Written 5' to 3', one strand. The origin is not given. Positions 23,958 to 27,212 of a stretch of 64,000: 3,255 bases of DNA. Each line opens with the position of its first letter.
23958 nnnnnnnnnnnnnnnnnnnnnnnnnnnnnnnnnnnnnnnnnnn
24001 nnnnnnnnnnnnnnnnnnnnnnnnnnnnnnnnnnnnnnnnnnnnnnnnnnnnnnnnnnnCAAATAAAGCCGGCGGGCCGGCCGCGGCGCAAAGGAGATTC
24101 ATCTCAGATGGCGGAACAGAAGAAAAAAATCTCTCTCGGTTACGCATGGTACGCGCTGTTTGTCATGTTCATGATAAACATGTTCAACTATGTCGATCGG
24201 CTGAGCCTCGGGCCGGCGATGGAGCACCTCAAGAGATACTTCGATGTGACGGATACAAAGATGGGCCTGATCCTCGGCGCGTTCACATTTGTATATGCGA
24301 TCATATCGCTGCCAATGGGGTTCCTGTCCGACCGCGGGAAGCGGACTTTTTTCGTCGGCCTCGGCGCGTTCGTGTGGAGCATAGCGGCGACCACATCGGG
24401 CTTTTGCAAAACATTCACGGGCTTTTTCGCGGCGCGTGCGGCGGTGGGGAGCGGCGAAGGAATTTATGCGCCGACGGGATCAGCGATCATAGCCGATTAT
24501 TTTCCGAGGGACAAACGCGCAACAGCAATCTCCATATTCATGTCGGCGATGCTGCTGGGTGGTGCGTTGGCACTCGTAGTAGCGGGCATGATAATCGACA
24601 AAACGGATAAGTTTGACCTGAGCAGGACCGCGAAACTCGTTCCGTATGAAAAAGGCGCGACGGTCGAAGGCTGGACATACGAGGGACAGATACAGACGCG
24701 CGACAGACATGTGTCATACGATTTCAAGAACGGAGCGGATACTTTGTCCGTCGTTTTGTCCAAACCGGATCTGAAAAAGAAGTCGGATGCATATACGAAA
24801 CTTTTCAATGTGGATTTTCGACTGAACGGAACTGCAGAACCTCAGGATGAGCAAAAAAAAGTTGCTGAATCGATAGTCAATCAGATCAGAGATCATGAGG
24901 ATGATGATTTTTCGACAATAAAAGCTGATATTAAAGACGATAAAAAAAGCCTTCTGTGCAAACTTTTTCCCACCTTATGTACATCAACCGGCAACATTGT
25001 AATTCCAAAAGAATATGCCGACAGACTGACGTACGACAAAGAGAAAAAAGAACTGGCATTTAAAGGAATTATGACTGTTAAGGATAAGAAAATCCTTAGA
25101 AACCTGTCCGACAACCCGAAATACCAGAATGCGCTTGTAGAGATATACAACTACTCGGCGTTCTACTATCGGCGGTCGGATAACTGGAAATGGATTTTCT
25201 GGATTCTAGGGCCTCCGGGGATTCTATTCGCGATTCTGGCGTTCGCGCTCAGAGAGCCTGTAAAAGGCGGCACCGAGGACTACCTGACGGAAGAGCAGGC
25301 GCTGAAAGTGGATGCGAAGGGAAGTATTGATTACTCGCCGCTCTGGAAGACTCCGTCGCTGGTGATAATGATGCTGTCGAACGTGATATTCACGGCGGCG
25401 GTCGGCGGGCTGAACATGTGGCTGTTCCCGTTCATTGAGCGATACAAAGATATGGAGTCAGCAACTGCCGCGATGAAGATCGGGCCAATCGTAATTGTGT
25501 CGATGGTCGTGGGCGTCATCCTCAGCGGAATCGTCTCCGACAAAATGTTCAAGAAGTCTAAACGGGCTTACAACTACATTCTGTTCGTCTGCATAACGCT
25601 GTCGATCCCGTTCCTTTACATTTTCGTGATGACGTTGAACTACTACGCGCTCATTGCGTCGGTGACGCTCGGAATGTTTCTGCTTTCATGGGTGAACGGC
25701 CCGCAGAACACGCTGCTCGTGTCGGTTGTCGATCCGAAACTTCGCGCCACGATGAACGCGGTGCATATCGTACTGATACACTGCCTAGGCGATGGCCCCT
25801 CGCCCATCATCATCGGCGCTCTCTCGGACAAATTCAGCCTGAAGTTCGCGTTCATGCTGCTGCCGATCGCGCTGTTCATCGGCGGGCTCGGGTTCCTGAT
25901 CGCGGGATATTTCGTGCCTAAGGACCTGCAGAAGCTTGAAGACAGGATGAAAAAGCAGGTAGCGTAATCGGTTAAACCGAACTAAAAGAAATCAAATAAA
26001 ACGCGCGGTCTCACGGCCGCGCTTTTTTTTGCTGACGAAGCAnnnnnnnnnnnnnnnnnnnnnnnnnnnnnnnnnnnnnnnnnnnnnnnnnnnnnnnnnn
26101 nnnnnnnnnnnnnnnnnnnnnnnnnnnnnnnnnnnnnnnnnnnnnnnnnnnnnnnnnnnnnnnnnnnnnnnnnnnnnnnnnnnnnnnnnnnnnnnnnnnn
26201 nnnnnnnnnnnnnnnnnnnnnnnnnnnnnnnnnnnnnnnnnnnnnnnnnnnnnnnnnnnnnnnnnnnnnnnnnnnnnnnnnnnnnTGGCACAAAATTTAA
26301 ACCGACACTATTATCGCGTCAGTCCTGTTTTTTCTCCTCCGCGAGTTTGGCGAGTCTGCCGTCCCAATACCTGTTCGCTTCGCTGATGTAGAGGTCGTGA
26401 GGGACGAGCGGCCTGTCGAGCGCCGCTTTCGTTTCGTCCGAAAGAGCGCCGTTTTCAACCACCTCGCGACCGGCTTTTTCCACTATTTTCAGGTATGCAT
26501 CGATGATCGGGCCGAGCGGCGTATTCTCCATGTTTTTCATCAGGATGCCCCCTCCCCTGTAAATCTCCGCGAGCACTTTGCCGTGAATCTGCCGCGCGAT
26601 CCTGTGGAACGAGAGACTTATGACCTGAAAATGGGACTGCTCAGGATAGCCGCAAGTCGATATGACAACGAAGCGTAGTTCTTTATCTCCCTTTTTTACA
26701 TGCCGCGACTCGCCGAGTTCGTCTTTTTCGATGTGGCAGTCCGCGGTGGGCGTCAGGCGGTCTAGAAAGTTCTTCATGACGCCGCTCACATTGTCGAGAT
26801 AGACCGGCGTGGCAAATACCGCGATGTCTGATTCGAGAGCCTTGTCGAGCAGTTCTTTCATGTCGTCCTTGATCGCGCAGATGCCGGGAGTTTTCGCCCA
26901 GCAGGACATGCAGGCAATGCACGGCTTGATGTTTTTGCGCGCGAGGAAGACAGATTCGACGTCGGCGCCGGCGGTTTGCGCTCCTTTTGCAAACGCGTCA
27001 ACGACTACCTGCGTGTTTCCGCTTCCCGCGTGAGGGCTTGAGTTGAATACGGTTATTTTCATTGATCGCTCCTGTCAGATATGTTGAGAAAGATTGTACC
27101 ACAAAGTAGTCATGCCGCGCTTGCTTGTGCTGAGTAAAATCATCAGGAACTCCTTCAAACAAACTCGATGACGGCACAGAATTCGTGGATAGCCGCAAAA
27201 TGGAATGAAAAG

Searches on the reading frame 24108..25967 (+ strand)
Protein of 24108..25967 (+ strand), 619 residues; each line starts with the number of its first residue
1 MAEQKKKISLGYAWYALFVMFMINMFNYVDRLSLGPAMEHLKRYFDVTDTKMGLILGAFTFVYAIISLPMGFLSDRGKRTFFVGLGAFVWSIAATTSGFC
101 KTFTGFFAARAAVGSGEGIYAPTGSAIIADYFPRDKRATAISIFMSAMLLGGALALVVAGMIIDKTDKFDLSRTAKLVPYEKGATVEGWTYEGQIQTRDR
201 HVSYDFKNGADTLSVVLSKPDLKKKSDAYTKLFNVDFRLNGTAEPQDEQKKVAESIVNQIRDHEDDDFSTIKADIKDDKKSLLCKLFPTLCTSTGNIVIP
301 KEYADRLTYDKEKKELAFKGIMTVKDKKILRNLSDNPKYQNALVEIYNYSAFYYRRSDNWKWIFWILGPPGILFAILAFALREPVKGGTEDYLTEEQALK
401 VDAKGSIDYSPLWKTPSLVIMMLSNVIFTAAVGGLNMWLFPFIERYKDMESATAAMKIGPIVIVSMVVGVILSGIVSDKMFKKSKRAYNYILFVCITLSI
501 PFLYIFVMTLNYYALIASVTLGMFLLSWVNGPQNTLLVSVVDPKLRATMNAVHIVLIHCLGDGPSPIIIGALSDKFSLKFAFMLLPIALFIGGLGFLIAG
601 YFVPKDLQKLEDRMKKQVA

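Call 36: search_protein_families(library=pfam, proteins=[window:24108-25967:+], max_evalue=0.00001)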
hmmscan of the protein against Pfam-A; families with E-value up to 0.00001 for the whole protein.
window:24108-25967:+ (619 aa): 3 families
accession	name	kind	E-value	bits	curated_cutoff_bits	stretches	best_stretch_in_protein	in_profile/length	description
PF07690.21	MFS_1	-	3.2e-46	158.3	33.4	2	20-164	1-146/347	Major Facilitator Superfamily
PF03137.26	OATP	-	1e-17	64.1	25.8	1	412-508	289-385/545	Organic Anion Transporter Polypeptide (OATP) family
PF00083.30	Sugar_tr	-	8.2e-06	25.4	22.3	1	38-160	34-159/452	Sugar (and other) transporter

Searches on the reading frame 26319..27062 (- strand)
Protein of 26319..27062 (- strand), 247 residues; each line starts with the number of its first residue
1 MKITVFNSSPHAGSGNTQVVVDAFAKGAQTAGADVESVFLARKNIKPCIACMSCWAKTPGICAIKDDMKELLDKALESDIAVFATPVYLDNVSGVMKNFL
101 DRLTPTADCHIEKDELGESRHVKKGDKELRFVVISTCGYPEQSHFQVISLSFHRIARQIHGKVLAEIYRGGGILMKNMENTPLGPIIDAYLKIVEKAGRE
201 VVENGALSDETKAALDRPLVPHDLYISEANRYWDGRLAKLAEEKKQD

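Call 36: search_protein_families(library=pfam, proteins=[window:26319-27062:-], max_evalue=0.00001)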
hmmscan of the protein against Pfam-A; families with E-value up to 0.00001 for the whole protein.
window:26319-27062:- (247 aa): 2 families
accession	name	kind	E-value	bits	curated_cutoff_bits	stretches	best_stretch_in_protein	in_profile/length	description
PF03358.20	FMN_red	-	2.3e-21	76.4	24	1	1-105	1-98/152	NADPH-dependent FMN reductase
PF02525.22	Flavodoxin_2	-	5.6e-11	42.9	27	1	1-143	1-140/198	Flavodoxin-like fold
